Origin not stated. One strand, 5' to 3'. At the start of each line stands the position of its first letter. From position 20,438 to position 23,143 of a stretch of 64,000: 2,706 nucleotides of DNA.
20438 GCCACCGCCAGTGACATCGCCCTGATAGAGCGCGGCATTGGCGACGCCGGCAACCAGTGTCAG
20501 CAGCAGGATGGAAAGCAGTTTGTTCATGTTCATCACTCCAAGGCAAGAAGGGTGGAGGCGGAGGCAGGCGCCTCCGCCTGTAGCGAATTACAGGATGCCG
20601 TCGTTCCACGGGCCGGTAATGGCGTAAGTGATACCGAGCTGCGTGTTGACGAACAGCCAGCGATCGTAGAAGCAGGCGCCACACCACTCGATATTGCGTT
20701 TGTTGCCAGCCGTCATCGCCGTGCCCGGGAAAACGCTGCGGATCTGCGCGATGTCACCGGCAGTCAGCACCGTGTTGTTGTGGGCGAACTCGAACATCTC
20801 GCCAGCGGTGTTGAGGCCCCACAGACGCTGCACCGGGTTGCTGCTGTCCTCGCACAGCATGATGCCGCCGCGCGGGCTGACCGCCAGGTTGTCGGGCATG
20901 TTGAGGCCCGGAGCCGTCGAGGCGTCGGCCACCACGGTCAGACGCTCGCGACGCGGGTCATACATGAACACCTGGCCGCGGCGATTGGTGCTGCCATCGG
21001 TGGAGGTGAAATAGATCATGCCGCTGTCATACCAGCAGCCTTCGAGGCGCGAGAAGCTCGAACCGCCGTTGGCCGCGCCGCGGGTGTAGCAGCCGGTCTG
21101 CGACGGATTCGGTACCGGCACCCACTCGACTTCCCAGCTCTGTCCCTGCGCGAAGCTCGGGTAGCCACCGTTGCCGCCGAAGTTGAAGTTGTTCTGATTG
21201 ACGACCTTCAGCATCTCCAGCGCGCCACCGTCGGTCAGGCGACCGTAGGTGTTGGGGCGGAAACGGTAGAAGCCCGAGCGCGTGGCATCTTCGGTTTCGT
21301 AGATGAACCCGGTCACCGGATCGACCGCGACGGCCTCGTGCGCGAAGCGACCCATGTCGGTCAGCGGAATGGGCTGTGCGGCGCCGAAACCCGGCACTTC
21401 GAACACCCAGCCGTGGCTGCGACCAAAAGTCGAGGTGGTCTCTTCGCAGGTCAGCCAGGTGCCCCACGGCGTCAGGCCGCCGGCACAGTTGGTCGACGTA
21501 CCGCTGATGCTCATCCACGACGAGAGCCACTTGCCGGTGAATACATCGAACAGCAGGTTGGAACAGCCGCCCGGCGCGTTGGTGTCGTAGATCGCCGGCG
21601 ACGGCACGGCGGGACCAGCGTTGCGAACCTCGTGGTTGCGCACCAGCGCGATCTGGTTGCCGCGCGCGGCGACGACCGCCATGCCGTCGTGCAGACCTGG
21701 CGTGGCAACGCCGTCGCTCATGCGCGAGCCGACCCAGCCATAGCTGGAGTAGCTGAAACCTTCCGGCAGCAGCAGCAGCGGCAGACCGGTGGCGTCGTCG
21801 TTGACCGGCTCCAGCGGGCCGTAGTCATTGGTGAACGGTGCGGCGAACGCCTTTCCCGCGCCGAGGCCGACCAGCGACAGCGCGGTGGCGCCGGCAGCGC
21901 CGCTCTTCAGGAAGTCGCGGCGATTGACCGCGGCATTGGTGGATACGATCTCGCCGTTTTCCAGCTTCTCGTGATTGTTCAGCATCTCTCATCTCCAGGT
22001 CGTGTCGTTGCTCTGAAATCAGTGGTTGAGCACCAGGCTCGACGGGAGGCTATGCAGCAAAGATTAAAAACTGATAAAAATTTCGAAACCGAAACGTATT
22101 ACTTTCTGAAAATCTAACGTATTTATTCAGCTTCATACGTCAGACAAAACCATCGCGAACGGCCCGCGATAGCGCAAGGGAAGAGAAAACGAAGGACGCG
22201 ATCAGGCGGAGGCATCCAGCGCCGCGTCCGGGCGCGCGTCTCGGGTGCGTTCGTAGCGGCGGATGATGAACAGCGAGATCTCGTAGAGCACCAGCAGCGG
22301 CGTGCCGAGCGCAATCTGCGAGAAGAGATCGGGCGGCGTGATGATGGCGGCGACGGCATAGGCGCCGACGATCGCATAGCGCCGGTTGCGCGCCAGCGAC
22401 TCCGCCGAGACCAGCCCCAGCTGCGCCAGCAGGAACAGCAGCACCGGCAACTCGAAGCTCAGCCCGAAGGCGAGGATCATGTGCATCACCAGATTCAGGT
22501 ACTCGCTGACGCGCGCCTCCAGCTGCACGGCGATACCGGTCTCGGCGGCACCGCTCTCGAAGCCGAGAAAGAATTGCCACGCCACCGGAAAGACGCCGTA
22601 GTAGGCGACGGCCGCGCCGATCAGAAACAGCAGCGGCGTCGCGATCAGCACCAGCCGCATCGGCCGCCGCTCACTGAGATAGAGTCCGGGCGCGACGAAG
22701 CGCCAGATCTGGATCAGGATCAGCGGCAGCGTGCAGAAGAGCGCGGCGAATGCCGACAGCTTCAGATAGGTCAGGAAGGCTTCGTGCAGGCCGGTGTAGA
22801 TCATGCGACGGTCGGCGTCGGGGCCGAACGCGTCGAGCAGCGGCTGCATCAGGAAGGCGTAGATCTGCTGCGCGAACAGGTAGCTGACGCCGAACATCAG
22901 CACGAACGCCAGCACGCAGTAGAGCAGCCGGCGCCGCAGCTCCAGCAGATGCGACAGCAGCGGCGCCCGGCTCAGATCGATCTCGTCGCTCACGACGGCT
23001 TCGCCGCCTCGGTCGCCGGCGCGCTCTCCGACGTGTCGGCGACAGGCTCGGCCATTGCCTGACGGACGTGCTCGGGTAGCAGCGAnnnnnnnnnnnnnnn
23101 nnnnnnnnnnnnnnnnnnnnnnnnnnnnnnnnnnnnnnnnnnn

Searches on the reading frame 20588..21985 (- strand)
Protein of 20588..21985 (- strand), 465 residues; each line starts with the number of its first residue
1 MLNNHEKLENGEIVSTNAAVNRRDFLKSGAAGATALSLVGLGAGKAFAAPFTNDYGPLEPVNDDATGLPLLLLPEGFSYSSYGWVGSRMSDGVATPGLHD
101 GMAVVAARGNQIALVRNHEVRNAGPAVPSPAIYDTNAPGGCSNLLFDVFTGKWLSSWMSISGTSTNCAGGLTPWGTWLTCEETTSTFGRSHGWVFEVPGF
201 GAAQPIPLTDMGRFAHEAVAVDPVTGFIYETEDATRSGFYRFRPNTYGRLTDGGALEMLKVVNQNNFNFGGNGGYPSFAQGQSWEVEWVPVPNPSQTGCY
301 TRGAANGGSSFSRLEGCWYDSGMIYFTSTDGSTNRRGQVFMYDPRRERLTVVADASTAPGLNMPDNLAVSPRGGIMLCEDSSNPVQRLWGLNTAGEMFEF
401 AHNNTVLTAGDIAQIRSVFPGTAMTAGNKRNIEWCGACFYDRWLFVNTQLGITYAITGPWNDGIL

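Call 84: search_protein_families(library=pfam, proteins=[window:20588-21985:-], max_evalue=0.001)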
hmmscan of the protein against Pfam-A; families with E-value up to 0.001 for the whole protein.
window:20588-21985:- (465 aa): 2 families
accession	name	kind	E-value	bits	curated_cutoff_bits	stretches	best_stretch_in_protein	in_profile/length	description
PF05787.19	PhoX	-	1.8e-65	222.5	24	2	155-449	152-512/515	Alkaline phosphatase PhoX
PF10518.14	TAT_signal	-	6.6e-05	23.1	22.7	1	20-38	2-20/21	TAT (twin-arginine translocation) pathway signal sequence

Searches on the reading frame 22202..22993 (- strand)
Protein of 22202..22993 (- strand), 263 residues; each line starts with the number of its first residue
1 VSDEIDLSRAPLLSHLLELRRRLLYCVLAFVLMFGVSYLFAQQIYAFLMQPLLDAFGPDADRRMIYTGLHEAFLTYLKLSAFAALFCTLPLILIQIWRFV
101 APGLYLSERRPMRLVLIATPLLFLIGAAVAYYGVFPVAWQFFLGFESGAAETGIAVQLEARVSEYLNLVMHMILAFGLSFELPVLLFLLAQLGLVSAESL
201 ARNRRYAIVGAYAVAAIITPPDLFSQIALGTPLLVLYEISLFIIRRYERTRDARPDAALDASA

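Call 84: search_protein_families(library=pfam, proteins=[window:22202-22993:-], max_evalue=0.001)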
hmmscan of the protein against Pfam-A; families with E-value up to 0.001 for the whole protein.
window:22202-22993:- (263 aa): 1 family
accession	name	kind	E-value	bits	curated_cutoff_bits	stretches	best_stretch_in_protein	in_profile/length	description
PF00902.23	TatC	-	3e-69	233.4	25.1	1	14-232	1-208/208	Sec-independent protein translocase protein (TatC)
